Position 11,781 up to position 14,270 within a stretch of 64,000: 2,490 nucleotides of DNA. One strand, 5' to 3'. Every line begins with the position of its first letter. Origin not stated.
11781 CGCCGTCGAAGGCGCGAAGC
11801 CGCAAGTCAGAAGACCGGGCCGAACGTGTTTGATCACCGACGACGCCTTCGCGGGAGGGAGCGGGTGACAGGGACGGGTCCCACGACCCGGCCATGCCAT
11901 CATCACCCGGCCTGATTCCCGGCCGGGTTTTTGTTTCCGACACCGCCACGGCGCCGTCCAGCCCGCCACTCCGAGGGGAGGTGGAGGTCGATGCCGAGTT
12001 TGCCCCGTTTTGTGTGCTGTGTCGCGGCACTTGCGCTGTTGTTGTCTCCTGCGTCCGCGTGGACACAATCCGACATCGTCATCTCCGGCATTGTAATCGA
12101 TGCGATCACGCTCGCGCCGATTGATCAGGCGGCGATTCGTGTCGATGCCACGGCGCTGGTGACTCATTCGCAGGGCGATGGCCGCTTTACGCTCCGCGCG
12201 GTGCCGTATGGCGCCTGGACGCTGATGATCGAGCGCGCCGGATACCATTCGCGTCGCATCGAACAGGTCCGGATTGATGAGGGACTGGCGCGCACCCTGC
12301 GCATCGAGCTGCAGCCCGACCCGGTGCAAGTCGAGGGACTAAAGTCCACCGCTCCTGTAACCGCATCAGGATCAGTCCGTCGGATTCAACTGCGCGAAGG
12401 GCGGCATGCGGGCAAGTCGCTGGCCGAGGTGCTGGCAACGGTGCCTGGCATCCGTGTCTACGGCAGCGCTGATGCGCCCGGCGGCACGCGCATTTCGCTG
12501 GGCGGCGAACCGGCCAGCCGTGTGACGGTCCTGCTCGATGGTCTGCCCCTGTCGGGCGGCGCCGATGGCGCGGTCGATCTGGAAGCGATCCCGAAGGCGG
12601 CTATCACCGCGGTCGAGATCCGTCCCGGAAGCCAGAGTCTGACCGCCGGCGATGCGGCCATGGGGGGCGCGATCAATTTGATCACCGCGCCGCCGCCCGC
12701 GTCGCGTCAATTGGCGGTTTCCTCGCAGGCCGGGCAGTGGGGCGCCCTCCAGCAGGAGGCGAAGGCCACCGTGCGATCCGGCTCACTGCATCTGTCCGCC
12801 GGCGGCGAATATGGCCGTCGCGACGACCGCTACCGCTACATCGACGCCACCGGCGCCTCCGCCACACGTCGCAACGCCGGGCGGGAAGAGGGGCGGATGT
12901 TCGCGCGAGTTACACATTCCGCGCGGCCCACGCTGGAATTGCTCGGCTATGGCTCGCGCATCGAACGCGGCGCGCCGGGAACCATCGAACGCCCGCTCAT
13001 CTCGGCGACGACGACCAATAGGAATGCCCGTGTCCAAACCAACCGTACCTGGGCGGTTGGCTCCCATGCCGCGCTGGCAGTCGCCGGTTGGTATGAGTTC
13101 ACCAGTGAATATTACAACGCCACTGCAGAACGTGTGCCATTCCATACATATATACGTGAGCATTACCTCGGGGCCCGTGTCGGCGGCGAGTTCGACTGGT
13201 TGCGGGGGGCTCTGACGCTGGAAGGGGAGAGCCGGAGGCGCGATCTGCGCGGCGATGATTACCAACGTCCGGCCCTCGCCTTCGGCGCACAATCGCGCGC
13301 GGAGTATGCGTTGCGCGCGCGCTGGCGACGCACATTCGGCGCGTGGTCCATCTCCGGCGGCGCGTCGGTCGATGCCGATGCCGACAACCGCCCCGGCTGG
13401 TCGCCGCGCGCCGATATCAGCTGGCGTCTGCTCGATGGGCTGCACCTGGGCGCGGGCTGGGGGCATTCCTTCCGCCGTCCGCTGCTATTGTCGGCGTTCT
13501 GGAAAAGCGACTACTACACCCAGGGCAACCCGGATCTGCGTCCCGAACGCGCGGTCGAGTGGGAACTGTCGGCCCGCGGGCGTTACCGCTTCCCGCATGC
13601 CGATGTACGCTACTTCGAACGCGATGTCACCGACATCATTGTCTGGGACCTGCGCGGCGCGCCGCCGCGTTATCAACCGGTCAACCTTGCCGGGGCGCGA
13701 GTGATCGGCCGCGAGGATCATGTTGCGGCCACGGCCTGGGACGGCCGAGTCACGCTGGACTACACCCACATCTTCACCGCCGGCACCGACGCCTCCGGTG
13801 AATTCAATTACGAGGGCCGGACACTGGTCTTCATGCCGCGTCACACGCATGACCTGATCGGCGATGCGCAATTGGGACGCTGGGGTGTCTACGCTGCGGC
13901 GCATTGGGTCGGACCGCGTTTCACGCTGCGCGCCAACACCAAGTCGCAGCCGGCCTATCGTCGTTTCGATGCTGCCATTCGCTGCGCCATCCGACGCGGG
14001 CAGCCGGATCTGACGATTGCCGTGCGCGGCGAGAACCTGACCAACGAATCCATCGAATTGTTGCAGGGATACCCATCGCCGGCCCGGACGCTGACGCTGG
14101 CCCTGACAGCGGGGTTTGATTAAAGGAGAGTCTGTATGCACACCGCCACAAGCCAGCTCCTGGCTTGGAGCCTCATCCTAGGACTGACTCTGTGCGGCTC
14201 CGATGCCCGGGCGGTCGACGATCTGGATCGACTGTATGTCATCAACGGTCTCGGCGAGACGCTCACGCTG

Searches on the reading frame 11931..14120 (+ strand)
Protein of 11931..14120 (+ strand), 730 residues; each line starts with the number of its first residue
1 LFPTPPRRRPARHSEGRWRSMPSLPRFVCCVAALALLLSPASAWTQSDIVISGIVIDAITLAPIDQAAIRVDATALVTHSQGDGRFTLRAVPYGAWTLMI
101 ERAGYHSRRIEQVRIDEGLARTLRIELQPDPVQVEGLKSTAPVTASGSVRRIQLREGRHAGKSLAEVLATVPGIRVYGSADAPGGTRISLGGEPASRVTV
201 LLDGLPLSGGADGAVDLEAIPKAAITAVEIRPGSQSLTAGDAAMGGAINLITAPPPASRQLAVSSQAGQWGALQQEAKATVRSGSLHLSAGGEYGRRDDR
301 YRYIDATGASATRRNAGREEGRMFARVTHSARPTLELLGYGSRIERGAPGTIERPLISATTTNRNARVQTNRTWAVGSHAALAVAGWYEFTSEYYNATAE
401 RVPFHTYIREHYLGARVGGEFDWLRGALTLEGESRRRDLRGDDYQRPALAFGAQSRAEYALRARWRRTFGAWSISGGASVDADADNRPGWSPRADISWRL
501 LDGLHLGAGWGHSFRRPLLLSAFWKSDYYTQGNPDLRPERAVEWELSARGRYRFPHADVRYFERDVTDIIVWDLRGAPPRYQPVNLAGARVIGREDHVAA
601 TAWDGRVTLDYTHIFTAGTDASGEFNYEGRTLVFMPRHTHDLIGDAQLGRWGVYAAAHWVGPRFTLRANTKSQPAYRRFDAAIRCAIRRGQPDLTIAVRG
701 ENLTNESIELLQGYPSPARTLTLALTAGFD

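Call 3: search_protein_families(library=pfam, proteins=[window:11931-14120:+], max_evalue=1)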
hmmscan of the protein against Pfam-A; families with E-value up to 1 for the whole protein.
window:11931-14120:+ (730 aa): 5 families
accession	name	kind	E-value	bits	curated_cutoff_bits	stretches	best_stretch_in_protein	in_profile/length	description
PF00593.30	TonB_dep_Rec_b-barrel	-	1.3e-26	95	27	1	360-703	57-436/436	TonB dependent receptor-like, beta-barrel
PF07715.20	Plug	-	1.8e-13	51.4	23.9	1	160-247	21-107/107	TonB-dependent Receptor Plug Domain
PF13620.12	CarboxypepD_reg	-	5.3e-13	49.6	32.3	1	51-128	2-82/82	Carboxypeptidase regulatory-like domain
PF13715.12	CarbopepD_reg_2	-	1.1e-09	38.6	32.2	1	51-135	1-84/88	CarboxypepD_reg-like domain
PF09430.16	EMC7_beta-sandw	-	0.011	16.3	26.6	1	70-109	13-54/122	ER membrane protein complex subunit 7, beta-sandwich domain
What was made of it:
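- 11931..14123 (+): TonB-dependent transporter, BtuB-like, with an N-terminal CarboxypepD_reg domain, plug and barrel. The true start is probably a little downstream: the orthologue is called at 711 aa. Pfam CarboxypepD_reg, Plug and TonB_dep_Rec_b-barrel (call 3).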

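Call 4: search_protein_families(library=ncbifam, proteins=[window:11931-14120:+], max_evalue=1)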
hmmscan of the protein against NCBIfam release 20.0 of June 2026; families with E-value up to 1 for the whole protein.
window:11931-14120:+ (730 aa): 25 families
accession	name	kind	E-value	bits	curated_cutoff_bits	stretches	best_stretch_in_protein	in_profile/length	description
TIGR01779.1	TonB-B12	equivalog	5.8e-29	101.1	599.7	2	447-725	344-610/614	TonB-dependent vitamin B12 receptor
TIGR01785.1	TonB-hemin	subfamily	2.6e-21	75.8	316.85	2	483-706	407-652/677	TonB-dependent heme/hemoglobin receptor family protein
TIGR01786.1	TonB-hemlactrns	subfamily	5e-19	68.1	323.75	2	486-573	434-526/719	TonB-dependent hemoglobin/transferrin/lactoferrin family receptor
NF007926.1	PRK10641.1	equivalog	2e-18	66.3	836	2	158-269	58-170/617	TonB-dependent vitamin B12 receptor BtuB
TIGR01783.1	TonB-siderophor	subfamily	7.4e-17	61.2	223.5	2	158-308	17-164/649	TonB-dependent siderophore receptor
NF007478.2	PRK10064.1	equivalog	7.1e-14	51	745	2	428-547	332-458/663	catecholate siderophore receptor CirA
NF038079.1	TonB_sider_MxcH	equivalog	7.3e-12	44.2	925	1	132-283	118-269/792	TonB-dependent siderophore myxochelin receptor MxcH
NF010012.0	PRK13486.1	equivalog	9.6e-12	44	924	2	149-253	46-158/696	TonB-dependent receptor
TIGR01782.1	TonB-Xanth-Caul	subfamily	1.2e-08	33.7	310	2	162-284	41-160/868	TonB-dependent receptor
NF010010.0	PRK13483.1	equivalog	4.2e-08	31.6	927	2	149-258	57-168/660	ligand-gated channel protein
NF052345.1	S_layer_anammox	exception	7.6e-08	30.2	1400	1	39-144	1303-1409/1596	Kustd1514 family S-layer glycoprotein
NF049944.1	TonB_dep_PUIUD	equivalog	2.6e-07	29.4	850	1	162-256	76-173/686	TonB-dependent receptor, PUIUD motif-type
NF049947.1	TonB_dep_PCPU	exception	1.9e-06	26.4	800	1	481-727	433-683/685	TonB-dependent receptor, PCPU motif-type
NF049945.1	TonB_dep_FCYXU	equivalog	8.7e-06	24.6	825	1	130-263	37-177/697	TonB-dependent receptor, FCYXU motif-type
NF010038.0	PRK13513.1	equivalog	7.6e-05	21.4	942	2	427-547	331-462/659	ligand-gated channel protein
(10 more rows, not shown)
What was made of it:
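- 11931..14123 (+): The best NCBIfam match is TonB-B12, below its cut-off (call 4).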
